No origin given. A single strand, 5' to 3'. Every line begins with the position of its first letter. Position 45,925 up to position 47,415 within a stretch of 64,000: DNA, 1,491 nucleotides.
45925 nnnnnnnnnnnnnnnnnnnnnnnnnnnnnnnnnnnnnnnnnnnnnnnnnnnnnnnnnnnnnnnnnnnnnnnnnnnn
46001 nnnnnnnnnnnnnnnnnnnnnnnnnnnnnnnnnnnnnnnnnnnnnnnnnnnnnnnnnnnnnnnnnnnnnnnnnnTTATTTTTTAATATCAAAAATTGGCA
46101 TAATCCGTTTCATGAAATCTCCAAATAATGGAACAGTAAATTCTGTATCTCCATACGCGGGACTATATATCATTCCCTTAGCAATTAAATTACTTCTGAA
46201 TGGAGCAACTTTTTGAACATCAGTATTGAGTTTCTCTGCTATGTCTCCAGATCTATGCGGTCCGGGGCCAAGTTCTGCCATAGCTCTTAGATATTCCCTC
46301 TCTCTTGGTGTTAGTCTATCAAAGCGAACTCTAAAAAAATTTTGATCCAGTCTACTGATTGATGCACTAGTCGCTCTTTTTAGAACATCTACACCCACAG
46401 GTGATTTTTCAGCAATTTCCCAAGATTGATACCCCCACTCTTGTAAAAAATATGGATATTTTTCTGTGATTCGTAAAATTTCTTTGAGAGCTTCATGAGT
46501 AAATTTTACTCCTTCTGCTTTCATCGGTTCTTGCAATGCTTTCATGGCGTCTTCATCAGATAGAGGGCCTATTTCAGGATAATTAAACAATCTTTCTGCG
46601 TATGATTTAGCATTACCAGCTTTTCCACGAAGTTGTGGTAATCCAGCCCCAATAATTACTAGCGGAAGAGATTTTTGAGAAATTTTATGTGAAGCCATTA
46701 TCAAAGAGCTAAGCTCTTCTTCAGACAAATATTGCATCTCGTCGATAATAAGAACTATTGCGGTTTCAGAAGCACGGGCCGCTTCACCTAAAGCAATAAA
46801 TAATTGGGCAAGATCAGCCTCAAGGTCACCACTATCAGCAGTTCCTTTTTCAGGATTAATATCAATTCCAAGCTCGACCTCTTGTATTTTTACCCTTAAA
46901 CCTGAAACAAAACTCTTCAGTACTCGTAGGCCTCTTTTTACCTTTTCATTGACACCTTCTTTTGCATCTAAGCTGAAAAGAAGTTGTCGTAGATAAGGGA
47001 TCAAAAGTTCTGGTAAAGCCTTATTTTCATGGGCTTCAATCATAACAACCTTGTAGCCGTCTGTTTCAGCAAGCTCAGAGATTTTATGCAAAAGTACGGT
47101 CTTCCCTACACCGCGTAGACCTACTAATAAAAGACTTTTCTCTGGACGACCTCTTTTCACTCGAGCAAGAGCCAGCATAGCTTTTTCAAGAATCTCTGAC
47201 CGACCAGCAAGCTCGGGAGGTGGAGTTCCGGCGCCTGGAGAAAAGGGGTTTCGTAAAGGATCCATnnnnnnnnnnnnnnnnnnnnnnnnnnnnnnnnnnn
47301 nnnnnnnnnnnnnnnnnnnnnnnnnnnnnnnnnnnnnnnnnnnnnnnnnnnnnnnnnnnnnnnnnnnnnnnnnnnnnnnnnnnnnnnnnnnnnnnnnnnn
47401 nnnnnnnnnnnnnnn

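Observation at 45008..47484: AT-rich islet with a co-transcribed AAA+ (Arch_ATPase/STAND-like) ATPase and an uncharacterised 212-aa partner - candidate novel two-gene defence-type module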

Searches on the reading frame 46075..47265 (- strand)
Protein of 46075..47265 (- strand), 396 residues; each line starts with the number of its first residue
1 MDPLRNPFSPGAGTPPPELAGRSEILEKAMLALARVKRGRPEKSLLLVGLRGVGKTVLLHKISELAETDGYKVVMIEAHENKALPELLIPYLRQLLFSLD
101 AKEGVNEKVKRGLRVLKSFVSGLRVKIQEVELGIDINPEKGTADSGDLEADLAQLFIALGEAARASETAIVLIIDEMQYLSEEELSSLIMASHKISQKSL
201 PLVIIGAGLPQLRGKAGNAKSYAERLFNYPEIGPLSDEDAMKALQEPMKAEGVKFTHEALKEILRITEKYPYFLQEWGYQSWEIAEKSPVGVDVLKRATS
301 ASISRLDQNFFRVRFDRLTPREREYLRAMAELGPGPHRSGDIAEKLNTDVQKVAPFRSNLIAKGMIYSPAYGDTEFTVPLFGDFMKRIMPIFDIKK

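Call 3: search_protein_families(library=pfam, proteins=[window:46075-47265:-], max_evalue=0.1)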
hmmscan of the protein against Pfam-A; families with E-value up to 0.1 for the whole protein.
window:46075-47265:- (396 aa): 25 families
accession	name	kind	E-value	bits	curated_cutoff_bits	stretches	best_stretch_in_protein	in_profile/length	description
PF13191.12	AAA_16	-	3e-18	67.3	32.6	1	18-205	1-167/167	AAA ATPase domain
PF13401.12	AAA_22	-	1.8e-10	41.7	27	1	42-207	5-123/130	AAA domain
PF01637.24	ATPase_2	-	8.8e-07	29.4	33.2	1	28-182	6-124/225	ATPase domain predominantly from Archaea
PF13604.12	AAA_30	-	1.3e-05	25.4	27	1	44-82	20-57/191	AAA domain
PF13173.12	AAA_14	-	4e-05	24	27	1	43-84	3-45/129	AAA domain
PF25201.1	nSTAND6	-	0.00034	21.1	27.7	1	21-88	3-64/148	Novel STAND NTPase 6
PF05673.19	DUF815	-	0.00052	19.7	23.8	1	30-88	41-99/249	Protein of unknown function (DUF815)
PF13245.12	AAA_19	-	0.0011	19.6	25.1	1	38-193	7-115/134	AAA domain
PF00448.28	SRP54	-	0.0017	18.5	22.7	1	44-76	3-35/196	SRP54-type protein, GTPase domain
PF07693.20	KAP_NTPase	-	0.003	17.3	20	1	46-190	24-173/293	KAP family P-loop domain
PF07728.20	AAA_5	-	0.0049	17.3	22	1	45-78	2-35/139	AAA domain (dynein-related subfamily)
PF25199.1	nSTAND_NTPase5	-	0.0049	17.1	34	1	24-86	23-86/145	Novel STAND NTPase 5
PF05621.17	TniB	-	0.0069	16.3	22.4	1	24-119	18-118/189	Bacterial TniB protein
PF00004.35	AAA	-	0.01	16.7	21.2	1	45-197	1-97/131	ATPase family associated with various cellular activities (AAA)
PF03205.20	MobB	-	0.02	15.2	26.6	1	45-81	2-38/133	Molybdopterin guanine dinucleotide synthesis protein B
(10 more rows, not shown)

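Call 4: search_protein_families(library=padloc, proteins=[window:46075-47265:-], max_evalue=1)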
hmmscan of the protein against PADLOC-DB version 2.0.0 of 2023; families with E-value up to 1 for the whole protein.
window:46075-47265:- (396 aa): 11 families
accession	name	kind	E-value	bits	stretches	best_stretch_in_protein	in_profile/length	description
PDLC04140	mad8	-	3e-07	28.3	1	44-217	29-242/314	mads_8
PDLC04789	PDC-S01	-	0.0011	16.1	1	39-81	14-53/375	-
PDLC04786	PDC-S01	-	0.0017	15.2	1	32-85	10-60/439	-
PDLC00938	Cas3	-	0.0023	15.2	1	171-263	127-215/358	CRISPR-associated helicase Cas3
PDLC02350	AbiO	-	0.005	13.6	1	42-79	192-229/468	AbiO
PDLC04164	AriA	-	0.013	13.1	1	46-100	31-84/253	-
PDLC01252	Cas3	-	0.026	12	1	170-234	114-168/324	CAS-I; effector_G3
PDLC02372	Nhi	-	0.03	11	0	167-193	262-288/470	-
PDLC00273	PtuA1|PtuA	-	0.039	11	1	45-77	5-37/375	AAA ATPase domain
PDLC04792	PDC-S01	-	0.044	10.4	1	32-83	9-60/452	-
PDLC01855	CARF3--CARF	-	0.06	11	1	305-361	205-257/288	-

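Call 5: search_protein_families(library=ncbifam, proteins=[window:46075-47265:-], max_evalue=1)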
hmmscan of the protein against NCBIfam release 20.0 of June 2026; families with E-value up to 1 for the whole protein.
window:46075-47265:- (396 aa): 25 families
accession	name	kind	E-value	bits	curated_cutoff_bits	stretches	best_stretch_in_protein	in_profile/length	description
TIGR03420.1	DnaA_homol_Hda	equivalog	2.1e-07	30.7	194.8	2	28-100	24-97/226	DnaA regulatory inactivator Hda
TIGR02928.1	TIGR02928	subfamily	3.6e-06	26.1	181.3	1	16-94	14-98/366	orc1/cdc6 family replication initiation protein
NF047389.1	ATPase_Sll1717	subfamily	0.00049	19.3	75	1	43-78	30-63/454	P-loop ATPase, Sll1717 family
NF003234.0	PRK04195.2-4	equivalog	0.00062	18.8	529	1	22-82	18-75/497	replication factor C large subunit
TIGR03015.1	pepcterm_ATPase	hypoth_equivalog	0.00069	19.1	324.5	1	161-267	117-228/269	XrtA/PEP-CTERM system-associated ATPase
NF003229.0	PRK04195.1-5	equivalog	0.00082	18.2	280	1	33-78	33-77/413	replication factor C large subunit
NF053860.1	DS41_1_antiphage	equivalog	0.002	17.2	370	1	41-85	38-82/448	anti-phage protein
TIGR00064.1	ftsY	equivalog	0.0029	16.9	260.7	1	40-76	77-113/279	signal recognition particle-docking protein FtsY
NF038214.1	IS21_help_AAA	equivalog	0.0055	16.4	200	1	28-79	76-127/232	IS21-like element helper ATPase IstB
NF003233.0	PRK04195.2-3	equivalog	0.0069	15.3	471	1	35-63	31-59/504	replication factor C large subunit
TIGR01587.1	cas3_core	equivalog_domain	0.0086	15.2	102.45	1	171-263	127-215/358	CRISPR-associated helicase Cas3'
NF010248.0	PRK13695.1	equivalog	0.0093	15.7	156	1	45-77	6-38/180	NTPase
NF006505.0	PRK08939.1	equivalog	0.011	15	228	1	21-76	135-190/306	primosomal protein DnaI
NF040749.1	tetrathio_RR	equivalog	0.015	15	290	1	293-363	109-175/191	tetrathionate respiration response regulator TtrR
TIGR03903.1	TOMM_kin_cyc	equivalog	0.015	13.1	705.75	1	19-332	483-787/1267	TOMM system kinase/cyclase fusion protein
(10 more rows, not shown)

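Call 7: find_homologous_proteins(query=window:46075-47265:-)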
Query window:46075-47265:- (396 aa): 8000 proteins with E <= 0.001 among 8000 candidates; the best 120 are listed.
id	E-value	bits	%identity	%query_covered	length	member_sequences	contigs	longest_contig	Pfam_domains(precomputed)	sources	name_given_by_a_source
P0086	8.4e-255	863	100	100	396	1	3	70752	PF13604.13,PF13401.13,PF01637.25,PF13191.13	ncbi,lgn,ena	-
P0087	8.6e-197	672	78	99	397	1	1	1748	PF13173.13,PF13401.13,PF01637.25,PF13191.13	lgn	-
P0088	2.5e-196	671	77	100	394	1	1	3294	PF13173.13,PF13401.13,PF01637.25,PF13191.13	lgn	-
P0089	3.1e-196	670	77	100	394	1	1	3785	PF13173.13,PF13401.13,PF01637.25,PF13191.13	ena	-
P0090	2.1e-194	664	76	99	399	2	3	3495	PF13401.13,PF01637.25,PF13191.13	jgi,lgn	-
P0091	5.4e-194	663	75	100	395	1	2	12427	PF13401.13,PF01637.25,PF13191.13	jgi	jgi:GTPase SAR1 family protein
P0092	1.6e-193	661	76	100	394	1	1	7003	PF13401.13,PF13191.13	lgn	-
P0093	2.2e-193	661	75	100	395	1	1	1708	PF13401.13,PF13191.13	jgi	jgi:type II secretory pathway predicted ATPase ExeA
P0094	2.4e-193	661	74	100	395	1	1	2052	PF13401.13,PF01637.25,PF13191.13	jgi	jgi:type II secretory pathway predicted ATPase ExeA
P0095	2.1e-191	654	77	100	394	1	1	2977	PF13173.13,PF13401.13,PF13191.13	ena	-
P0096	4.8e-191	653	75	100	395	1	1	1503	PF13173.13,PF13401.13,PF01637.25,PF13191.13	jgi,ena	jgi:hypothetical protein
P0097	6.6e-191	653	75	98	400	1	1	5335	PF13401.13,PF01637.25,PF13191.13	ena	-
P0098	1.2e-190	652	75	98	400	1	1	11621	PF13401.13,PF01637.25,PF13191.13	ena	-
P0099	1.3e-190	652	75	98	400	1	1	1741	PF13173.13,PF13401.13,PF05673.20,PF01637.25,PF13191.13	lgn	-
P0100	1.3e-190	652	75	98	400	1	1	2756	PF13401.13,PF01637.25,PF13191.13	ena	-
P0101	1.9e-190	651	75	98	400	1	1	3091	PF13401.13,PF01637.25,PF13191.13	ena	-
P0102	3.2e-190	650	75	99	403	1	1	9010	PF13401.13,PF01637.25,PF13191.13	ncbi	-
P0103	6.2e-190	649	74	98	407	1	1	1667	PF13401.13,PF01637.25,PF13191.13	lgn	-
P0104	1.1e-189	649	75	98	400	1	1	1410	PF13401.13,PF01637.25,PF13191.13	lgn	-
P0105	1.2e-189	648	74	98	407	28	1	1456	PF13401.13,PF01637.25,PF13191.13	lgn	-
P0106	1.5e-189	648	74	98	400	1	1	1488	PF13401.13,PF01637.25,PF13191.13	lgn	-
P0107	1.7e-189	648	74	98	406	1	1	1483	PF13401.13,PF01637.25,PF13191.13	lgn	-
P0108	3.1e-189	647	74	98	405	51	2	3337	PF13401.13,PF01637.25,PF13191.13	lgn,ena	-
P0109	3.4e-189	647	74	98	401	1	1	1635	PF13401.13,PF01637.25,PF13191.13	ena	-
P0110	3.9e-189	647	73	100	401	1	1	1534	PF13401.13,PF01637.25,PF13191.13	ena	-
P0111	7.1e-189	646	76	100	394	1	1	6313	PF13401.13,PF01637.25,PF13191.13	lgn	-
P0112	1.1e-188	645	73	100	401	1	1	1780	PF13401.13,PF01637.25,PF13191.13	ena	-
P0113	1.3e-188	645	74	98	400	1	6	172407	PF13401.13,PF01637.25,PF13191.13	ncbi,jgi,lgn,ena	-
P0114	1.8e-188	645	73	100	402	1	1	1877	PF13401.13,PF01637.25,PF13191.13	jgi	jgi:hypothetical protein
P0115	2.0e-188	645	73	100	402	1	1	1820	PF13401.13,PF01637.25,PF13191.13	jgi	jgi:DNA-binding CsgD family transcriptional regulator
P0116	2.5e-188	644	75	99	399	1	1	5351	PF13173.13,PF13401.13,PF01637.25,PF25199.2,PF13191.13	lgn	-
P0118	2.8e-188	644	74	99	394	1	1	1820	PF13173.13,PF13401.13,PF01637.25,PF13191.13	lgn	-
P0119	6.2e-188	643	73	98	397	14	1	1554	PF13401.13,PF01637.25,PF13191.13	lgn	-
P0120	8.6e-188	642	75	99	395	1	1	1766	PF13173.13,PF13401.13,PF01637.25,PF13191.13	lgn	-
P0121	5.4e-187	640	75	97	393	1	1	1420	PF13401.13,PF01637.25,PF13191.13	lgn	-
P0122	6.5e-187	640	76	99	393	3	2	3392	PF13401.13,PF01637.25,PF13191.13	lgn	-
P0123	9.8e-187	639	73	100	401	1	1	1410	PF13401.13,PF01637.25,PF13191.13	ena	-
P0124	1.0e-186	639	74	99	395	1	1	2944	PF13173.13,PF13401.13,PF01637.25,PF13191.13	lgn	-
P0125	2.2e-186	638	76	99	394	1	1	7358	PF13401.13,PF01637.25,PF13191.13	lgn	-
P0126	2.3e-186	638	75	99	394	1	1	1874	PF13401.13,PF01637.25,PF13191.13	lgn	-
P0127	3.6e-186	637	72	98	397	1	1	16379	PF13401.13,PF01637.25,PF25199.2,PF13191.13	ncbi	ncbi:MAG: AAA family ATPase [Gammaproteobacteria bacterium]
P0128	4.2e-186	637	76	98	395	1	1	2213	PF13173.13,PF13401.13,PF01637.25,PF13191.13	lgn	-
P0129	6.1e-186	636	73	98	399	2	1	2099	PF13173.13,PF13401.13,PF01637.25,PF13191.13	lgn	-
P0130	6.8e-186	636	75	99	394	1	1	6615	PF13173.13,PF13401.13,PF01637.25,PF13191.13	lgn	-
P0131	1.2e-185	635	73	98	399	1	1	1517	PF13173.13,PF13401.13,PF01637.25,PF13191.13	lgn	-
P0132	2.4e-185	634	73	98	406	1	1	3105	PF13401.13,PF01637.25,PF13191.13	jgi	jgi:type II secretory pathway predicted ATPase ExeA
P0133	3.1e-185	634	74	99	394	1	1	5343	PF13401.13,PF01637.25,PF13191.13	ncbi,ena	-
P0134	4.2e-185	634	74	99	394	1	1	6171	PF13401.13,PF01637.25,PF13191.13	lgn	-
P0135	6.1e-185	633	74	100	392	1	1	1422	PF13173.13,PF25201.1,PF13401.13,PF01637.25,PF13191.13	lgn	-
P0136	1.2e-184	632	69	99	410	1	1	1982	PF13173.13,PF13401.13,PF01637.25,PF13191.13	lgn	-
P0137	1.9e-184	631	74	99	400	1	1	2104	PF13173.13,PF13401.13,PF01637.25,PF13191.13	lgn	-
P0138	2.5e-184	631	74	99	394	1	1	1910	PF13401.13,PF01637.25,PF13191.13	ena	-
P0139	2.6e-184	631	71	99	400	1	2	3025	PF13173.13,PF13401.13,PF01637.25,PF13191.13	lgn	-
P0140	4.4e-184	630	74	99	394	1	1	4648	PF13401.13,PF01637.25,PF13191.13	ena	-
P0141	6.1e-184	630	72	100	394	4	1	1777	PF13401.13,PF01637.25,PF13191.13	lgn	-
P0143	8.9e-184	629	72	98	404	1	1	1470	PF13173.13,PF13401.13,PF01637.25,PF13191.13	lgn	-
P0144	1.2e-183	629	72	100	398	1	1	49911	PF13401.13,PF01637.25,PF13191.13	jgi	jgi:DNA polymerase III delta prime subunit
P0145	1.7e-183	628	73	98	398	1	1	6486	PF13401.13,PF01637.25,PF13191.13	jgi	jgi:hypothetical protein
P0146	2.7e-183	628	72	98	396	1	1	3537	PF13173.13,PF13401.13,PF01637.25,PF25199.2,PF13191.13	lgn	-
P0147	3.6e-183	627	72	98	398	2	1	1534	PF13173.13,PF13401.13,PF01637.25,PF13191.13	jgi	jgi:type II secretory pathway predicted ATPase ExeA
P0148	5.3e-183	627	72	100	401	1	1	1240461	PF13401.13,PF01637.25,PF13191.13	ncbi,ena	-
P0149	1.0e-182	626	72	100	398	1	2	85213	PF13401.13,PF01637.25,PF25199.2,PF13191.13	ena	-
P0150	1.1e-182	626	73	98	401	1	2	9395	PF13173.13,PF13401.13,PF01637.25,PF13191.13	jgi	jgi:DNA-binding CsgD family transcriptional regulator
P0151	1.1e-182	626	71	98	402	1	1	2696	PF13401.13,PF01637.25,PF13191.13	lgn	-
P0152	1.8e-182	625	72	100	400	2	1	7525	PF13401.13,PF01637.25,PF13191.13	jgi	jgi:DNA-binding CsgD family transcriptional regulator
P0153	2.8e-182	624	72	99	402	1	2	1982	PF13401.13,PF01637.25,PF13191.13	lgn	-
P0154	2.9e-182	624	71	100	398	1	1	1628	PF13173.13,PF13401.13,PF01637.25,PF13191.13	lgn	-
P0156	3.8e-182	624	70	99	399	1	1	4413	PF13401.13,PF01637.25,PF25199.2,PF13191.13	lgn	-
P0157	6.1e-182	623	71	99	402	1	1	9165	PF13401.13,PF01637.25,PF13191.13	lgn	-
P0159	7.1e-182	623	71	100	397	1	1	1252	PF13173.13,PF13401.13,PF01637.25,PF25199.2,PF13191.13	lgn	-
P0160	9.6e-182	623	71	99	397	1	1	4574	PF13401.13,PF01637.25,PF25199.2,PF13191.13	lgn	-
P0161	1.1e-181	622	71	100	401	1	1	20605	PF13401.13,PF01637.25,PF25199.2,PF13191.13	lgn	-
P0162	1.1e-181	622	71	100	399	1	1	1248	PF13173.13,PF13245.13,PF13401.13,PF01637.25,PF25199.2,PF13191.13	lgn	-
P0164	1.2e-181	622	72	99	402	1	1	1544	PF13401.13,PF01637.25,PF13191.13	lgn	-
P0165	1.3e-181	622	72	99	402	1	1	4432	PF13401.13,PF01637.25,PF13191.13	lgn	-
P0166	1.8e-181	622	73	98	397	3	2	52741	PF13401.13,PF13191.13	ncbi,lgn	ncbi:MAG: AAA family ATPase [Candidatus Levyibacteriota bacterium]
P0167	1.9e-181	622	71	99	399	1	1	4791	PF13401.13,PF01637.25,PF25199.2,PF13191.13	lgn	-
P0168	1.9e-181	622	71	99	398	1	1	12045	PF13173.13,PF13401.13,PF01637.25,PF13191.13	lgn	-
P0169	2.3e-181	621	73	99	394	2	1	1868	PF13173.13,PF13401.13,PF01637.25,PF13191.13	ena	-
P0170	3.2e-181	621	72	98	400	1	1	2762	PF13173.13,PF13401.13,PF01637.25,PF13191.13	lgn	-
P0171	5.6e-181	620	70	99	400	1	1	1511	PF13173.13,PF13401.13,PF01637.25,PF13191.13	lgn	-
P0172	1.1e-180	619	73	99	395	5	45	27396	PF13173.13,PF13401.13,PF01637.25,PF13191.13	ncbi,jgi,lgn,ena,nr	ncbi:MAG TPA: ATP-binding protein [Patescibacteria group bacterium]|nr:AAA family ATPase [Bdellovibr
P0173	2.2e-180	618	70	99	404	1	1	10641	PF13604.13,PF13245.13,PF13401.13,PF01637.25,PF13191.13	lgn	-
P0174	3.4e-180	617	72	98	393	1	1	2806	PF13173.13,PF13401.13,PF01637.25,PF13191.13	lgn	-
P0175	3.9e-180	617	72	99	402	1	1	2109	PF13401.13,PF01637.25,PF25199.2,PF13191.13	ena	-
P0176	5.4e-180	617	71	99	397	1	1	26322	PF13401.13,PF01637.25,PF25199.2,PF13191.13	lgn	-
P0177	5.5e-180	617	70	98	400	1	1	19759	PF13401.13,PF01637.25,PF25199.2,PF13191.13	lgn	-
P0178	9.1e-180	616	70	99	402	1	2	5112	PF13401.13,PF01637.25,PF13191.13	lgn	-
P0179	1.0e-179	616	70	98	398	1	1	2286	PF13401.13,PF01637.25,PF13191.13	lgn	-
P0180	1.6e-179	615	70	99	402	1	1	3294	PF13401.13,PF01637.25,PF25199.2,PF13191.13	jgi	-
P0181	2.0e-179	615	69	98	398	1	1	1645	PF13173.13,PF13401.13,PF01637.25,PF13191.13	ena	-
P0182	2.4e-179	615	71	99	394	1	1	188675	PF13401.13,PF01637.25,PF13191.13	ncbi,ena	-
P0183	2.5e-179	615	71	98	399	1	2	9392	PF13401.13,PF01637.25,PF13191.13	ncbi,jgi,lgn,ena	ncbi:MAG: ATP-binding protein [Candidatus Peregrinibacteria bacterium]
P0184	2.9e-179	614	70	99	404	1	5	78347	PF13401.13,PF01637.25,PF13191.13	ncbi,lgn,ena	-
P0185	3.0e-179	614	69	100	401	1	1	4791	PF13173.13,PF13401.13,PF01637.25,PF25199.2,PF13191.13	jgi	jgi:hypothetical protein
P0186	3.1e-179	614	70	100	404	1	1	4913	PF13401.13,PF01637.25,PF25199.2,PF13191.13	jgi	jgi:type II secretory pathway predicted ATPase ExeA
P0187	3.6e-179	614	70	99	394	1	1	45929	PF13173.13,PF13604.13,PF13401.13,PF01637.25,PF25199.2,PF13191.13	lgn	-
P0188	4.2e-179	614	70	98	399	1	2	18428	PF13173.13,PF13401.13,PF01637.25,PF25199.2,PF13191.13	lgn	-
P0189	5.9e-179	613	69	98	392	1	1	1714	PF13245.13,PF13401.13,PF01637.25,PF13191.13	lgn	-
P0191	8.6e-179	613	71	99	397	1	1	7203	PF13173.13,PF13401.13,PF01637.25,PF13191.13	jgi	jgi:hypothetical protein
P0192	1.1e-178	612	72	98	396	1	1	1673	PF13401.13,PF01637.25,PF13191.13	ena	-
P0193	1.1e-178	612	72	98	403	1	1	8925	PF13173.13,PF13401.13,PF01637.25,PF13191.13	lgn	-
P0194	1.7e-178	612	69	99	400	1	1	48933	PF13401.13,PF01637.25,PF25199.2,PF13191.13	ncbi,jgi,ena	-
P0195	2.2e-178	611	70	98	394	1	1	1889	PF13401.13,PF01637.25,PF25199.2,PF13191.13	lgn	-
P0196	3.6e-178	611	71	99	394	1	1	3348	PF13173.13,PF13401.13,PF01637.25,PF25199.2,PF13191.13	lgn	-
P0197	4.1e-178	611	69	100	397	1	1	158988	PF13173.13,PF13401.13,PF01637.25,PF25199.2,PF13191.13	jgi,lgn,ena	-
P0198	5.6e-178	610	70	98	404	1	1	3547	PF13401.13,PF01637.25,PF13191.13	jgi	-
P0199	5.7e-178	610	70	98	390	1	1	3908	PF13604.13,PF13401.13,PF01637.25,PF25199.2,PF13191.13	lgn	-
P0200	9.3e-178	609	69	98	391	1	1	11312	PF13173.13,PF13401.13,PF01637.25,PF25199.2,PF13191.13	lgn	-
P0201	1.4e-177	609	69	99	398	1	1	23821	PF13173.13,PF13401.13,PF01637.25,PF13191.13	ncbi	-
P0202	1.5e-177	609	70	99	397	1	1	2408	PF13401.13,PF01637.25,PF13191.13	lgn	-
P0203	1.6e-177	609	70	98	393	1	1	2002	PF13173.13,PF13401.13,PF01637.25,PF25199.2,PF13191.13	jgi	jgi:hypothetical protein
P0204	2.1e-177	608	69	99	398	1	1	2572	PF13401.13,PF01637.25,PF13191.13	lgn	-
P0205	4.1e-177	607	69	98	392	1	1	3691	PF13173.13,PF13401.13,PF01637.25,PF25199.2,PF13191.13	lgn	-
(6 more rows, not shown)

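Call 14: search_solved_structures(query=window:46075-47265:-, max_evalue=0.01)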
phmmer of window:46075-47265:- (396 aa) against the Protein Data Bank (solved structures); distinct sequences matched with E-value up to 0.01: 6.
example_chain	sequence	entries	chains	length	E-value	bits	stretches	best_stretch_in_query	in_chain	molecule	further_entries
5jcs_s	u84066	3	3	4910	0.0026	20.4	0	25-113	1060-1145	Midasin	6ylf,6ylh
6i27_A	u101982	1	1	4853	0.0049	19.5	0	25-113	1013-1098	Midasin,Midasin,Midasin,Midasin,Midasin,Midasin,Midasin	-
6i26_A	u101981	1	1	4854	0.005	19.5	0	25-113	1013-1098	Midasin,Midasin,Midasin,Midasin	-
7cte_D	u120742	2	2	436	0.0052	19.5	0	40-85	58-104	Origin recognition complex subunit 4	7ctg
5uj7_C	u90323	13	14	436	0.0053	19.5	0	40-85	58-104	Origin recognition complex subunit 4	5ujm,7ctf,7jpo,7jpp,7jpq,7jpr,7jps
6hyp_A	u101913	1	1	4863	0.0056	19.4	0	25-113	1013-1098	Midasin,Midasin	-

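Call 16: find_encoding_contigs(protein=P0113, flank=6000, max_places=3)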
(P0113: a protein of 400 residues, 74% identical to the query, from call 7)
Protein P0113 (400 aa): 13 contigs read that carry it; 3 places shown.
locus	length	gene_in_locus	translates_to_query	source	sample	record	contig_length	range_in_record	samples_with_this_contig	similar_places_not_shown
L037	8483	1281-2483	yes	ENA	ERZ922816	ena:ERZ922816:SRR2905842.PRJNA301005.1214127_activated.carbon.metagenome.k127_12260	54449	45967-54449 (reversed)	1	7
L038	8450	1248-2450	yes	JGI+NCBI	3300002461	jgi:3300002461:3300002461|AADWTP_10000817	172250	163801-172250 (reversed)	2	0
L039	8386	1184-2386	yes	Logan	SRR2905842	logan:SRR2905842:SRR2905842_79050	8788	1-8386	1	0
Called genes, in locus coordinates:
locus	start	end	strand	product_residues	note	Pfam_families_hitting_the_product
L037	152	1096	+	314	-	PF00657:Lipase_GDSL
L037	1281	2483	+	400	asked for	PF13191:AAA_16, PF01637:ATPase_2, PF13401:AAA_22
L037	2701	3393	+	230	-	-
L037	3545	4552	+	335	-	PF01594:AI-2E_transport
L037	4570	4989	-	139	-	-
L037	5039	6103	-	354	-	PF03739:LptF_LptG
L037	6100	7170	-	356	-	PF03739:LptF_LptG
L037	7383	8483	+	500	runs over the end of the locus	PF02789:Peptidase_M17_N, PF00883:Peptidase_M17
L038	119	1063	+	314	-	PF00657:Lipase_GDSL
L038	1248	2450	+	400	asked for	PF13191:AAA_16, PF01637:ATPase_2, PF13401:AAA_22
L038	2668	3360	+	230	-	-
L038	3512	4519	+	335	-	PF01594:AI-2E_transport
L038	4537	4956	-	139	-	-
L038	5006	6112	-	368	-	PF03739:LptF_LptG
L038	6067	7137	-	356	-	PF03739:LptF_LptG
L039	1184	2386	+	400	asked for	PF13191:AAA_16, PF01637:ATPase_2, PF13401:AAA_22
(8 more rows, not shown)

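Call 17: find_encoding_contigs(protein=P0148, flank=6000, max_places=2)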
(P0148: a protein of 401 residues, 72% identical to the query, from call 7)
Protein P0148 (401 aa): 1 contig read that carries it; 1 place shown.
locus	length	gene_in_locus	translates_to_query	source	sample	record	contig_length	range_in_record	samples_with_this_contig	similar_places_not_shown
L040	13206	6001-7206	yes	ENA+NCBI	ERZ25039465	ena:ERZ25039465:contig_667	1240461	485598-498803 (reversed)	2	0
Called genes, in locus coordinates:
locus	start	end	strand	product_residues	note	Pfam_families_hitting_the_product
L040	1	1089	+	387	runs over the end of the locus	PF02464:CinA, PF02224:Cytidylate_kin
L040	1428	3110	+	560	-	PF17092:PCB_OB (faint), PF21710:Spt6_S1 (faint), PF00575:S1 (weak), PF13509:S1_2 (faint), PF00575:S1, PF23459:S1_RRP5 (weak), PF00575:S1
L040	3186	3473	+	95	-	PF06305:LapA_dom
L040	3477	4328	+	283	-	PF21917:NMB0537_N, PF00571:CBS, PF03471:CorC_HlyC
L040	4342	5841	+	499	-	PF20154:LNT_N, PF00795:CN_hydrolase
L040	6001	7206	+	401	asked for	PF13191:AAA_16, PF01637:ATPase_2 (weak), PF13401:AAA_22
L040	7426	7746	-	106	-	PF12836:HHH_3, PF00633:HHH (faint), PF14520:HHH_5 (faint)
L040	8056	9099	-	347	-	PF08240:ADH_N, PF02826:2-Hacid_dh_C (weak), PF00107:ADH_zinc_N, PF13602:ADH_zinc_N_2 (weak)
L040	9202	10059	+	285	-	PF14378:PAP2_3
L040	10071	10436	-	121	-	PF01219:DAGK_prokar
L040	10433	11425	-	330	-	PF01073:3Beta_HSD, PF01370:Epimerase, PF04321:RmlD_sub_bind, PF05368:NmrA, PF13460:NAD_binding_10, PF16363:GDP_Man_Dehyd, PF07993:NAD_binding_4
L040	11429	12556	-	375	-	PF00583:Acetyltransf_1 (faint)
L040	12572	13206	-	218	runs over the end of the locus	PF04116:FA_hydroxylase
